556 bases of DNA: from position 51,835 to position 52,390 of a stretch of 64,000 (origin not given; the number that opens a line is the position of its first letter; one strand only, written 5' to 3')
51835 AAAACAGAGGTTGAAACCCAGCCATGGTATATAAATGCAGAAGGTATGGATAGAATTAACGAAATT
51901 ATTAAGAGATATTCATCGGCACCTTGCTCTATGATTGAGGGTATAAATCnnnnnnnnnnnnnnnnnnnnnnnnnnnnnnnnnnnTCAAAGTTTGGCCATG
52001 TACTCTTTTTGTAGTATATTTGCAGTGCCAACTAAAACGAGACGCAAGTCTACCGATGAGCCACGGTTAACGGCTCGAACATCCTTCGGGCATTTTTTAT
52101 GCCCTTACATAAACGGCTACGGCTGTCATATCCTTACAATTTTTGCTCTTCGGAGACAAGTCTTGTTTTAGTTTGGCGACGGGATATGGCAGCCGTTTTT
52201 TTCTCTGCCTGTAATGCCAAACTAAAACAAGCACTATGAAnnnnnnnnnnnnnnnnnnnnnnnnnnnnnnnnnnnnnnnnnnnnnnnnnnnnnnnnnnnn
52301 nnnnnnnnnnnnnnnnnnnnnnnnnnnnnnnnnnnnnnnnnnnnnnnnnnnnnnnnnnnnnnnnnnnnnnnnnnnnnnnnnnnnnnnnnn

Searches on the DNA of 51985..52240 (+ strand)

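Call 62: search_dna_similar(query=window:51985-52240:+, collection=phages, mode=distant, max_rows=15)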
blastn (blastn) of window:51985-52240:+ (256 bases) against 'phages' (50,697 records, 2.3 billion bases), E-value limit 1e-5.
No match.
